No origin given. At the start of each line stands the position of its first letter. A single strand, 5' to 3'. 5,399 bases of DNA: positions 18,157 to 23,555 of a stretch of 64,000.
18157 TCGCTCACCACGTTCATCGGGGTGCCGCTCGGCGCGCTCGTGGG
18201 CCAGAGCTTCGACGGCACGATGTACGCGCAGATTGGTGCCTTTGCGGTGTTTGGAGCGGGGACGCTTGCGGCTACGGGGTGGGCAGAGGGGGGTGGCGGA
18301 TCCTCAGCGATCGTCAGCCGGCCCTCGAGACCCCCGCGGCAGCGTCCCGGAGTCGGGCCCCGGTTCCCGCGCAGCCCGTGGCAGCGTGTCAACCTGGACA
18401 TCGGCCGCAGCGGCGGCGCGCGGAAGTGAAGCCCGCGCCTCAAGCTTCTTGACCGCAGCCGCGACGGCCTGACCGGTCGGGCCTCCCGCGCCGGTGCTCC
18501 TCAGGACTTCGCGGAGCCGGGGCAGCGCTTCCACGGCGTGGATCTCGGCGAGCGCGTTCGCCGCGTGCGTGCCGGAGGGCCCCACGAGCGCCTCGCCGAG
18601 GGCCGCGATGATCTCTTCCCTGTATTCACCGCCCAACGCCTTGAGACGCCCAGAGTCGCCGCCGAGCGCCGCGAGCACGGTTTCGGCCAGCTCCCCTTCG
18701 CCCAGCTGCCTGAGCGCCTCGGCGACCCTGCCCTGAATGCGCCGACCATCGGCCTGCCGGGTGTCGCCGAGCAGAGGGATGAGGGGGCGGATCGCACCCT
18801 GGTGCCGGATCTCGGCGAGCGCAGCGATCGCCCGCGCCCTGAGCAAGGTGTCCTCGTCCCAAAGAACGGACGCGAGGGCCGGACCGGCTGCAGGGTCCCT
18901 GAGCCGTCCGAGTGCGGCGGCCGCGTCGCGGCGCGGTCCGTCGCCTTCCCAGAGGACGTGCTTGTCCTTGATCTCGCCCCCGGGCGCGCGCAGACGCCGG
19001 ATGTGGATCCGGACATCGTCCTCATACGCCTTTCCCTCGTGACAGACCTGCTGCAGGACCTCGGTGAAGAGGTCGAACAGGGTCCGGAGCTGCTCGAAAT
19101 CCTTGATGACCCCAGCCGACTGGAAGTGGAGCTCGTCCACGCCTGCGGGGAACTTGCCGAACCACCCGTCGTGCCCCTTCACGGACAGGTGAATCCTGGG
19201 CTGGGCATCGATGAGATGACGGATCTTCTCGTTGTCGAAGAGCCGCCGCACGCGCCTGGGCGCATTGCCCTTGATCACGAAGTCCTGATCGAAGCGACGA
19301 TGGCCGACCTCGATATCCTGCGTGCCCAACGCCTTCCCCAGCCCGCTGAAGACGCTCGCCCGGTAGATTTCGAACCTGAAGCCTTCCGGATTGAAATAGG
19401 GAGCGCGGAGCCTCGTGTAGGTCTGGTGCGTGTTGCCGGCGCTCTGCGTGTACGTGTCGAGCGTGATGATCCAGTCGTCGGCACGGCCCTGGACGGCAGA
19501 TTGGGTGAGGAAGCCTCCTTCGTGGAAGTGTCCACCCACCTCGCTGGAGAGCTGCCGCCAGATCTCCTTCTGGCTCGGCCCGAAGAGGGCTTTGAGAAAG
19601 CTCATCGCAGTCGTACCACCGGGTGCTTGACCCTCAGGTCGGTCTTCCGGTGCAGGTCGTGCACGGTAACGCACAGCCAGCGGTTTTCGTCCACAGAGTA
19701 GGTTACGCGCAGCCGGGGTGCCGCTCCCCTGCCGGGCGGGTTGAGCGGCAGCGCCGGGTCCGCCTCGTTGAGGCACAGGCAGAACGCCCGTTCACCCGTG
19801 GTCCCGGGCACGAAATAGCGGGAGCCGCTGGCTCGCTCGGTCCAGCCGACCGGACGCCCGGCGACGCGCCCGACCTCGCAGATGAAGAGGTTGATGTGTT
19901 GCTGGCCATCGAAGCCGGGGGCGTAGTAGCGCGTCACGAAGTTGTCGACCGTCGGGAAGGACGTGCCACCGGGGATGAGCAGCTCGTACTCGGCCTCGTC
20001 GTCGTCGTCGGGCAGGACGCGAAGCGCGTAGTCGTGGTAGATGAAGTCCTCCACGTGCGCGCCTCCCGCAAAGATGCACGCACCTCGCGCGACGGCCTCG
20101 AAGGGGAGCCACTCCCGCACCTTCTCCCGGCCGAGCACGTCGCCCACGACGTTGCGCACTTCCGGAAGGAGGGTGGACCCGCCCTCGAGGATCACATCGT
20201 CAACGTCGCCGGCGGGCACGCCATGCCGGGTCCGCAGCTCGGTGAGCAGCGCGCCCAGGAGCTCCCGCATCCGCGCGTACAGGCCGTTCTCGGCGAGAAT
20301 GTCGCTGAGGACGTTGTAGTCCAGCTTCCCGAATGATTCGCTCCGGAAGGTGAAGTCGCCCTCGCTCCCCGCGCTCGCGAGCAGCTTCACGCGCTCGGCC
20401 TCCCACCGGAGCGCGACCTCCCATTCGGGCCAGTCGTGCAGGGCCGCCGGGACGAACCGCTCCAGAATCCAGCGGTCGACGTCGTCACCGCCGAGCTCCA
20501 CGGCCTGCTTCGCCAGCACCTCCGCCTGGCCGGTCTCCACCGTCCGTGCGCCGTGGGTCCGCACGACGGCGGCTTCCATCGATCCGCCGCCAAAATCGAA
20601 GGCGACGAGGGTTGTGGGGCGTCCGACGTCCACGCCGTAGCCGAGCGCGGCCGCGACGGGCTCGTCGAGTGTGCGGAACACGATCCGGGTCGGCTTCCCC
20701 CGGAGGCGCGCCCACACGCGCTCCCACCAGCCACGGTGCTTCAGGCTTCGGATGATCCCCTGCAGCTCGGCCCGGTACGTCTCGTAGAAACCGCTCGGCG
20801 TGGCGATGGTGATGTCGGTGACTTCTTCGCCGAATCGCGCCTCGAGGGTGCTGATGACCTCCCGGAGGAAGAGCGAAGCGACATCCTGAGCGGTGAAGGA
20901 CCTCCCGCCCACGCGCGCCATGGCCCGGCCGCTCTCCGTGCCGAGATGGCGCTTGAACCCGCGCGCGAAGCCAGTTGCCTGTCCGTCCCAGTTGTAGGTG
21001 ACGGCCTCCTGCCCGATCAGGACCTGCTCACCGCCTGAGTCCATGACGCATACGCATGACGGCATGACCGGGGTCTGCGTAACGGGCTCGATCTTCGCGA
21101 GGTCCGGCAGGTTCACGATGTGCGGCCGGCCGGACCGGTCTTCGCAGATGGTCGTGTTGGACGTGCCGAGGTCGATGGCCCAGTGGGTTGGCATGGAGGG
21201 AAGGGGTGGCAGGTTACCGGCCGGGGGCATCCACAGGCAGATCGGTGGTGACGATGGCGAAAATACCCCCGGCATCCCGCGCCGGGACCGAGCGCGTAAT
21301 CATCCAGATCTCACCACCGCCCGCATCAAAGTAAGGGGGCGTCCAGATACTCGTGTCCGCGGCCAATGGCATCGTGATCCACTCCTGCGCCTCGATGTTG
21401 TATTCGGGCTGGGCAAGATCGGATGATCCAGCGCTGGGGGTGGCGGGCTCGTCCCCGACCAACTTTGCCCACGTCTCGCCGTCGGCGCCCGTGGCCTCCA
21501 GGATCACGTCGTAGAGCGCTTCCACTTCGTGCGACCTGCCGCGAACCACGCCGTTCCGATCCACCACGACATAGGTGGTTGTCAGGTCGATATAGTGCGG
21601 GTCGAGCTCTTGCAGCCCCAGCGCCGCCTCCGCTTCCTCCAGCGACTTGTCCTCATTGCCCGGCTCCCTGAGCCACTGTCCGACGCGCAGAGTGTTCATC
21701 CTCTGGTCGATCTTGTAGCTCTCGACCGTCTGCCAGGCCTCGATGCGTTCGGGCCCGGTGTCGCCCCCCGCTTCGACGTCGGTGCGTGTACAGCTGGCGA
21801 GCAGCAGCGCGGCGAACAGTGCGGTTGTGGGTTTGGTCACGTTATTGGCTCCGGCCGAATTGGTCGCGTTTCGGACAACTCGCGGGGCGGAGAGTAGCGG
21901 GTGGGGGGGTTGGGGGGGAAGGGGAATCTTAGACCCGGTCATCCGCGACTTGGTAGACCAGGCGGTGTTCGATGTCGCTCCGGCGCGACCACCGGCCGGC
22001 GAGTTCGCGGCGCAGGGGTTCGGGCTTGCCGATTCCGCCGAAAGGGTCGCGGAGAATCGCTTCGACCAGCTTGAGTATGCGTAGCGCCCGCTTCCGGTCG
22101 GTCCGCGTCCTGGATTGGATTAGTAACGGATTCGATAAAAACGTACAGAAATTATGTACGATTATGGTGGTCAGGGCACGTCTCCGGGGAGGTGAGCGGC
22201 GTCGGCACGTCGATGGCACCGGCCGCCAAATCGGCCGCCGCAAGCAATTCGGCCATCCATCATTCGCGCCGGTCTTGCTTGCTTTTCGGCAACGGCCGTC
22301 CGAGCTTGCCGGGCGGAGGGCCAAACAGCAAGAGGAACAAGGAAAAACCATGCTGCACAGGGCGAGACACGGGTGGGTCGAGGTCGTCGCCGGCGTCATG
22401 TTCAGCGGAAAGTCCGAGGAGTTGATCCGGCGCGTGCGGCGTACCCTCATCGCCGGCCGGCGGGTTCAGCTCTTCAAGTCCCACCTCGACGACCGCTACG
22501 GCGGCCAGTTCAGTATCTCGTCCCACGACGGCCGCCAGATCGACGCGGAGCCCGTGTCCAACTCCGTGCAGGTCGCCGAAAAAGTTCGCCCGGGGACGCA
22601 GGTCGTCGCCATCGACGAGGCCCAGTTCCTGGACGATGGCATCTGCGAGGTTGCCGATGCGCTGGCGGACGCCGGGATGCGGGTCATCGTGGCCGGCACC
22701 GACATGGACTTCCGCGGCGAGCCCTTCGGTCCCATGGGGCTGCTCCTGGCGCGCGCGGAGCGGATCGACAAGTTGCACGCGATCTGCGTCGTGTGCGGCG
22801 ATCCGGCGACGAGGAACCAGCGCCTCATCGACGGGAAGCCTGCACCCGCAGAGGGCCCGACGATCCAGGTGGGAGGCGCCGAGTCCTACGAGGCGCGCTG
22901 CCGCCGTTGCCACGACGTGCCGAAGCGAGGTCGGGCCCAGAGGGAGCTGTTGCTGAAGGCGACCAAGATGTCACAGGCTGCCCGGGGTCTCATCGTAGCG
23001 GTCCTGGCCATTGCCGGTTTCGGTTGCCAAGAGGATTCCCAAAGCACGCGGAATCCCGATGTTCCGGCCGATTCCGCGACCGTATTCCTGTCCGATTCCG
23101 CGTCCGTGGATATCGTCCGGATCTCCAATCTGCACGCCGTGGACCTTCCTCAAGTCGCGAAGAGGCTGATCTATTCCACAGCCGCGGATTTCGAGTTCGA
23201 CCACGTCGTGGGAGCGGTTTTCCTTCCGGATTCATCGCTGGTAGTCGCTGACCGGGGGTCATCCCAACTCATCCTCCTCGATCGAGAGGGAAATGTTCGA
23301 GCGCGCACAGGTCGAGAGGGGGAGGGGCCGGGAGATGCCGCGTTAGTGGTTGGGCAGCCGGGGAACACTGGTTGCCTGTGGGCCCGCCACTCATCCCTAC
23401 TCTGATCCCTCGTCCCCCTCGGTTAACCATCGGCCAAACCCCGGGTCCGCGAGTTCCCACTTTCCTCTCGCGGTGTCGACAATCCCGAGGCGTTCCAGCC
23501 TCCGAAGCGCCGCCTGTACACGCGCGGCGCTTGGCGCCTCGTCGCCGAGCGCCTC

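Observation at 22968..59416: Massive local expansion of a secreted GEGPGE(F/V) beta-propeller lipoprotein family: 8 intact genes and at least 6 fragments in 37 kb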

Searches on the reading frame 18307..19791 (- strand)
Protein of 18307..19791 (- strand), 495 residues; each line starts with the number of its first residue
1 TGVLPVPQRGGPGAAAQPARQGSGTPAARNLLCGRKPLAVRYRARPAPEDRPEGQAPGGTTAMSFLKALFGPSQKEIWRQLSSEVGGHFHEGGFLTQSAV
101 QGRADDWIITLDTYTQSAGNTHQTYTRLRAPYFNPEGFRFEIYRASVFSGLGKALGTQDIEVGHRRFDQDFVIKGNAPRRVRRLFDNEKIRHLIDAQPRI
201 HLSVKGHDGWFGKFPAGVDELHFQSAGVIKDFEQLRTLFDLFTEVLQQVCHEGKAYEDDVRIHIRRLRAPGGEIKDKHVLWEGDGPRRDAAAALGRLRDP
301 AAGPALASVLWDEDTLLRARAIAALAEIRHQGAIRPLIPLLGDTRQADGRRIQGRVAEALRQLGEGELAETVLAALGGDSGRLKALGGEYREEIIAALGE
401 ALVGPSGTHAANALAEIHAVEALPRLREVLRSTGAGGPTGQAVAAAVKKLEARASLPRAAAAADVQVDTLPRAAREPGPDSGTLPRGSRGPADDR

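Call 67: search_protein_families(library=pfam, proteins=[window:18307-19791:-], max_evalue=0.001)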
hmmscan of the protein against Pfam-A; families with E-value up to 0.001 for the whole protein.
window:18307-19791:- (495 aa): 2 families
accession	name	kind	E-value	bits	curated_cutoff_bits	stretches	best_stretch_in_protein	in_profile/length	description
PF03130.22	HEAT_PBS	-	1.8e-08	34.5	20.9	0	287-310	2-25/27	PBS lyase HEAT-like repeat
PF13646.12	HEAT_2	-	5.8e-08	33.4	27.7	1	304-380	2-75/88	HEAT repeats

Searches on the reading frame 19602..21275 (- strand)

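Call 12: search_protein_families(library=pfam, proteins=[window:19602-21275:-], max_evalue=0.01)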
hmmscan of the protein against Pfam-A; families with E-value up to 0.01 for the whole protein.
window:19602-21275:- (557 aa): 2 families
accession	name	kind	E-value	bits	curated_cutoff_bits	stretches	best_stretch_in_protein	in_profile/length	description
PF00012.26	HSP70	-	3.6e-25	88.7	20.6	1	199-415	163-388/599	Hsp70 protein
PF06723.19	MreB_Mbl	-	9.1e-08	31.7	27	1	202-272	126-186/327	MreB/Mbl protein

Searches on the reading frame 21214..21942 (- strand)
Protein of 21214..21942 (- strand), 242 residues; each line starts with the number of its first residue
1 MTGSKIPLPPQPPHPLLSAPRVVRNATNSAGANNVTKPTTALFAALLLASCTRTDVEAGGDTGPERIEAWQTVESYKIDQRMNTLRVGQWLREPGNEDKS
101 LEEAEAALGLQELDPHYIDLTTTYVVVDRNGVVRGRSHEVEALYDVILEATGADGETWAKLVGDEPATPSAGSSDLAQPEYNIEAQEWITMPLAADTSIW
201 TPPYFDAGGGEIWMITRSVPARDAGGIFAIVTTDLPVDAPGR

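Call 12: search_protein_families(library=pfam, proteins=[window:21214-21942:-], max_evalue=0.01)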
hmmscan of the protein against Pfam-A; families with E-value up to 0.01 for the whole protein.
window:21214-21942:- (242 aa): 1 family
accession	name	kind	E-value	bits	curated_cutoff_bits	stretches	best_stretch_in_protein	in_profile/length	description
PF22673.2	MCP-like_PDC_1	-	1.9e-12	48.1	27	1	177-237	49-108/113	Methyl-accepting chemotaxis protein-like, first PDC sensor domain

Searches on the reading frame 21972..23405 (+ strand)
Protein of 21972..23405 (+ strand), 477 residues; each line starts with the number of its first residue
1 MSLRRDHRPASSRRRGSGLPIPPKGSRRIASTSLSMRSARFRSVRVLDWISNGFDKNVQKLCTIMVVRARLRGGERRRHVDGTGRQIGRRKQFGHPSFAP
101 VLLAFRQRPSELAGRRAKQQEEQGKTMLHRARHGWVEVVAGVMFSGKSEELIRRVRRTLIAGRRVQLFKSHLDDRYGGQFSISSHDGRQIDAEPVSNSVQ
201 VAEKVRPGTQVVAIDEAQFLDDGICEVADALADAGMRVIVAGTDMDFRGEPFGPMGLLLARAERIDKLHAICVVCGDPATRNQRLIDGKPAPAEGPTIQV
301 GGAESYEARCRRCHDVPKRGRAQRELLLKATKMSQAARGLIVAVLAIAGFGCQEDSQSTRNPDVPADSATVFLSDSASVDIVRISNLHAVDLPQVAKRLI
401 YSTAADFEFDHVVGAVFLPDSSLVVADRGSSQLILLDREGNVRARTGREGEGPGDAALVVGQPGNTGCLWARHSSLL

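Call 12: search_protein_families(library=pfam, proteins=[window:21972-23405:+], max_evalue=0.01)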
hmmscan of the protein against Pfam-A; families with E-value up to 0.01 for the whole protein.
window:21972-23405:+ (477 aa): 1 family
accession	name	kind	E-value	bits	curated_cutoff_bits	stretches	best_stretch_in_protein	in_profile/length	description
PF00265.24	TK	-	1.7e-47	161.9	20.6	1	134-314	1-176/176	Thymidine kinase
